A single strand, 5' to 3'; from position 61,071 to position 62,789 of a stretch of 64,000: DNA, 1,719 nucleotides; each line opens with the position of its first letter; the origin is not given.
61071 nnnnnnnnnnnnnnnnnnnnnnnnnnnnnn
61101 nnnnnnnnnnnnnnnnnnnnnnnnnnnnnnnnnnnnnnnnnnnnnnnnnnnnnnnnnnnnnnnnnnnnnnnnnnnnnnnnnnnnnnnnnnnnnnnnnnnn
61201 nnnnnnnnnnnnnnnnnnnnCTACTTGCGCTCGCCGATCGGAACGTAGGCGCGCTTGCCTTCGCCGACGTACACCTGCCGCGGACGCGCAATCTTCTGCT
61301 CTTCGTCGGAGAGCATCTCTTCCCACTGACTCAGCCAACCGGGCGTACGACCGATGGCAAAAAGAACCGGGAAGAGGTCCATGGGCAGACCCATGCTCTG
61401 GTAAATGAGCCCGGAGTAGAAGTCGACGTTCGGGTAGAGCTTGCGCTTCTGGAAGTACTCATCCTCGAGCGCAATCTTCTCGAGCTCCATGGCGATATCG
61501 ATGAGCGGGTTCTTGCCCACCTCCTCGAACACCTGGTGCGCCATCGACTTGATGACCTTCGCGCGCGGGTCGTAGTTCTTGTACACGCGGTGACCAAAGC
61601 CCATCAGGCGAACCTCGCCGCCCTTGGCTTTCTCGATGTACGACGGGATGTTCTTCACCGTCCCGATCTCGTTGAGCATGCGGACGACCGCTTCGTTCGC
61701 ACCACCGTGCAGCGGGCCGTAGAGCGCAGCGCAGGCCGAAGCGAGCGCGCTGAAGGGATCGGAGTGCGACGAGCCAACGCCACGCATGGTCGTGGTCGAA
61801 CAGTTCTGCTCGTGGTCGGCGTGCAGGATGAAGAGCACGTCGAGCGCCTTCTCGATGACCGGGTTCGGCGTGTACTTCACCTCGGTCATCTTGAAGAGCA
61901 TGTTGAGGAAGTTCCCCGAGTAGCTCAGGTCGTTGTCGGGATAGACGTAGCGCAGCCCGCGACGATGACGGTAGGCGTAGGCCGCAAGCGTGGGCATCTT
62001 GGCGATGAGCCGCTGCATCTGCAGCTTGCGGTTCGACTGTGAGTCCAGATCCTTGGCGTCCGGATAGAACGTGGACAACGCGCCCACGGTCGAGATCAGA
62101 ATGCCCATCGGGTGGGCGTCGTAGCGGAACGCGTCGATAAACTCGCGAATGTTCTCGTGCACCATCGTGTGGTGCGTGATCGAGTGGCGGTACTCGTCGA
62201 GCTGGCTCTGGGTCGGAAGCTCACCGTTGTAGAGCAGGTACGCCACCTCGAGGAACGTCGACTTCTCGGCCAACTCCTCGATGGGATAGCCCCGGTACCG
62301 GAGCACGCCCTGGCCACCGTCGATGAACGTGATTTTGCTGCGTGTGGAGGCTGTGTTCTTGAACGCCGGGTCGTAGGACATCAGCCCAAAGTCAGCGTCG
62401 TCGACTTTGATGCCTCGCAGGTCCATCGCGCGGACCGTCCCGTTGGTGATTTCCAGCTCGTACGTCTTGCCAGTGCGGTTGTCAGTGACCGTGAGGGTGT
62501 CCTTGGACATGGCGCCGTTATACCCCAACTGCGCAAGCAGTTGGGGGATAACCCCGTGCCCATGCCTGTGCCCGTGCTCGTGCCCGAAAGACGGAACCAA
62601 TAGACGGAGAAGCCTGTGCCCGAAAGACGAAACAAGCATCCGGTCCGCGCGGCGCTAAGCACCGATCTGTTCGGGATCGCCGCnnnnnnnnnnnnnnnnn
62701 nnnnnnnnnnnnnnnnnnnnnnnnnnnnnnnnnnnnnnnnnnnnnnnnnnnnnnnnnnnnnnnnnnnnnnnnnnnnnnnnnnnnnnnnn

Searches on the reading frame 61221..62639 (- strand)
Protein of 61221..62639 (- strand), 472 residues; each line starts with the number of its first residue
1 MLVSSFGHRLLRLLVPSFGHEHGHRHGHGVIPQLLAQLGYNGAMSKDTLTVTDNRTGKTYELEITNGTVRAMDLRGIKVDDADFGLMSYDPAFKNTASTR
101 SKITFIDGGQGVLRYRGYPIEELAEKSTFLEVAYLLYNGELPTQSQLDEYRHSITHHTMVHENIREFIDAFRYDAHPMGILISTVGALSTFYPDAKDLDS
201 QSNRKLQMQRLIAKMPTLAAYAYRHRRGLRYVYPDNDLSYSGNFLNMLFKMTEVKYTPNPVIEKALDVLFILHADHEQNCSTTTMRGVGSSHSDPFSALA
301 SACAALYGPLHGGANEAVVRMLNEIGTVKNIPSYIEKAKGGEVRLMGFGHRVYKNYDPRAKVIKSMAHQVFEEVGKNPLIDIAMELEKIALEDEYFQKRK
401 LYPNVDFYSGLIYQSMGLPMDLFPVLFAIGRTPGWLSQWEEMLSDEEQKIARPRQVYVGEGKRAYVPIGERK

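Call 26: search_protein_families(library=pfam, proteins=[window:61221-62639:-], max_evalue=0.001)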
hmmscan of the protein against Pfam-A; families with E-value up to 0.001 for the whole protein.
window:61221-62639:- (472 aa): 1 family
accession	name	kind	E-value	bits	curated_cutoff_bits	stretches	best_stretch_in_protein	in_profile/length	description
PF00285.26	Citrate_synt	-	6.5e-142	473.2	27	1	93-454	2-357/357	Citrate synthase, C-terminal domain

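Call 28: find_homologous_proteins(query=window:61221-62639:-, max_evalue=1e-50)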
Query window:61221-62639:- (472 aa): 8000 proteins with E <= 1e-50 among 8000 candidates; the best 120 are listed.
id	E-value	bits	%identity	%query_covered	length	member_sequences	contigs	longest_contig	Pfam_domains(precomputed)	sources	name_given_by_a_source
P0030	6.4e-280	947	96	91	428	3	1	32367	PF00285.27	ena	-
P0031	7.5e-267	903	92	91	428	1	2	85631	PF00285.27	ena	-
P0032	2.5e-255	866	87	91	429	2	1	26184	PF00285.27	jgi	-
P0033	2.9e-254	862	86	90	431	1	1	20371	PF00285.27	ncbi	ncbi:MAG: citrate synthase [Myxococcota bacterium]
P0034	2.9e-253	859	85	91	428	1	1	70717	PF00285.27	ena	-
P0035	1.8e-250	849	85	90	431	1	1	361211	PF00285.27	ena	-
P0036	2.9e-249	846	84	91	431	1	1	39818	PF00285.27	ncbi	-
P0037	3.1e-248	842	85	91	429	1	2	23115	PF00285.27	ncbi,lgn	-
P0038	3.3e-247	839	85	90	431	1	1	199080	PF00285.27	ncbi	-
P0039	3.4e-247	839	85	90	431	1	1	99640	PF00285.27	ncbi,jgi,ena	-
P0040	7.5e-247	838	83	91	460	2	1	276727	PF00285.27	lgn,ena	-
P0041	9.2e-247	837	83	91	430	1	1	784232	PF00285.27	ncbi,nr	ncbi:MAG: citrate synthase [Deltaproteobacteria bacterium]|nr:citrate synthase [Deltaproteobacteria 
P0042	1.8e-244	830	84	90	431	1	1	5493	PF00285.27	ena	-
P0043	1.8e-243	826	83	91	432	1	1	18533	PF00285.27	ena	-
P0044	6.4e-243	825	83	91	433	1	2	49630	PF00285.27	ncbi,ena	-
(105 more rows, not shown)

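Call 29: find_encoding_contigs(protein=P0030, flank=10000, max_places=4)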
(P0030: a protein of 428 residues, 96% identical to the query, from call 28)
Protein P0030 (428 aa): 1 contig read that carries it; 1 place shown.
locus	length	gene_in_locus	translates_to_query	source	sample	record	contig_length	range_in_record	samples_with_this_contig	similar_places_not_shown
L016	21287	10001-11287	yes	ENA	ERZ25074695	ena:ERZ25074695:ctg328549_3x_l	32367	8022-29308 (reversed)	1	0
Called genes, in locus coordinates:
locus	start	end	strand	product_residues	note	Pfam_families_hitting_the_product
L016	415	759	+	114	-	-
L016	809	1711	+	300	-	-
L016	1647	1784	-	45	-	-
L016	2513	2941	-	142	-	-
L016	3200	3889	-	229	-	PF03548:LolA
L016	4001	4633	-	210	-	PF12697:Abhydrolase_6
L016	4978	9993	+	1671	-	PF11617:Cu-binding_MopE (weak), PF03781:FGE-sulfatase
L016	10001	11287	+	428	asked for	PF00285:Citrate_synt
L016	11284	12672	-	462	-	PF03055:RPE65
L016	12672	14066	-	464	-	PF00542:Ribosomal_L12 (faint)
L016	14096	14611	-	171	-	-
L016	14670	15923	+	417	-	PF00089:Trypsin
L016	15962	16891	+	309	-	PF03781:FGE-sulfatase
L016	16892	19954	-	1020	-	PF18582:HZS_alpha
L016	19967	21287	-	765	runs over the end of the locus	PF07364:DUF1485, PF07171:MlrC_C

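Call 30: find_encoding_contigs(protein=P0031, flank=10000, max_places=4)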
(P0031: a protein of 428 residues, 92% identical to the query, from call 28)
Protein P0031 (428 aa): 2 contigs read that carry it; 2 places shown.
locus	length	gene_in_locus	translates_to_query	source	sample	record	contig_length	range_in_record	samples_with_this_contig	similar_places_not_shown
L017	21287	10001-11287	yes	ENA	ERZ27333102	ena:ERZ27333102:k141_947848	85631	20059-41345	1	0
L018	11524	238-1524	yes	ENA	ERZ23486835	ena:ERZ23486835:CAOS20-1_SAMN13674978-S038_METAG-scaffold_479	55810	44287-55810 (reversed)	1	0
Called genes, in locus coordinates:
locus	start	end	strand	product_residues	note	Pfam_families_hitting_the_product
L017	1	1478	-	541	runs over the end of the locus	PF01370:Epimerase, PF04321:RmlD_sub_bind (faint), PF07993:NAD_binding_4, PF03015:Sterile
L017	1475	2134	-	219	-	PF12710:HAD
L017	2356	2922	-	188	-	-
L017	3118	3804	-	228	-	PF03548:LolA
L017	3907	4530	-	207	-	PF12697:Abhydrolase_6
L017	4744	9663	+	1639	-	PF11617:Cu-binding_MopE (weak), PF03781:FGE-sulfatase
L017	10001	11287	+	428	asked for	PF00285:Citrate_synt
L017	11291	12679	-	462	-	PF03055:RPE65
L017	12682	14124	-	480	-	PF00542:Ribosomal_L12 (faint)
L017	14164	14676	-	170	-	-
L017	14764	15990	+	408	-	PF00089:Trypsin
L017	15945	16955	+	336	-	-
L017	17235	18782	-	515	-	PF07364:DUF1485, PF07171:MlrC_C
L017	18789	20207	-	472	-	PF00155:Aminotran_1_2 (weak), PF00282:Pyridoxal_deC, PF01041:DegT_DnrJ_EryC1, PF01212:Beta_elim_lyase (weak), PF00266:Aminotran_5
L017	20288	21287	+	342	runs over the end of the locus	PF00316:FBPase, PF18913:FBPase_C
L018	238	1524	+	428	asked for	PF00285:Citrate_synt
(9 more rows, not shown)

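Call 87: find_encoding_contigs(protein=P0035, flank=10000, max_places=3)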
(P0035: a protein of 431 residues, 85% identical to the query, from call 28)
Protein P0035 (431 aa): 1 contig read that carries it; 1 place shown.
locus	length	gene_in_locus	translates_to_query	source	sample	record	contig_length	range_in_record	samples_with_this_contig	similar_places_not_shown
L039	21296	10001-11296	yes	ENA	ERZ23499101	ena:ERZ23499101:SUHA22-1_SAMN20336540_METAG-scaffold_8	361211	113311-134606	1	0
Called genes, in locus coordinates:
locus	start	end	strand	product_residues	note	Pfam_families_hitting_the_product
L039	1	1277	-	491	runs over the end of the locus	PF05761:5_nucleotid, PF00702:Hydrolase (faint)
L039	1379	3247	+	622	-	PF01336:tRNA_anti-codon, PF00152:tRNA-synt_2, PF02938:GAD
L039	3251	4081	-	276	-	-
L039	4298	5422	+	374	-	PF03631:Virul_fac_BrkB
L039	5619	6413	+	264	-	PF05875:Ceramidase (weak)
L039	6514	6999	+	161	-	-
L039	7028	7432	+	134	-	-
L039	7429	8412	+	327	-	-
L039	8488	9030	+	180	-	-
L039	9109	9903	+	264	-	-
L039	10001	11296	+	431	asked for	PF00285:Citrate_synt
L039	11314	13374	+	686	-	PF23598:LRR_14 (faint), PF23952:LRR_EndoS (faint), PF12799:LRR_4 (faint), PF25019:LRR_R13L1-DRL21 (faint)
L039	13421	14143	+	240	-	-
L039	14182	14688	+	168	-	-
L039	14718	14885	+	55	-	-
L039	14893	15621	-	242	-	-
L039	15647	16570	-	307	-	PF00248:Aldo_ket_red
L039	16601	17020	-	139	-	PF09346:SMI1_KNR4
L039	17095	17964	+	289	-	PF01636:APH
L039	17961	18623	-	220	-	-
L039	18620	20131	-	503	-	PF13606:Ank_3 (faint)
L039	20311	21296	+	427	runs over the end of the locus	-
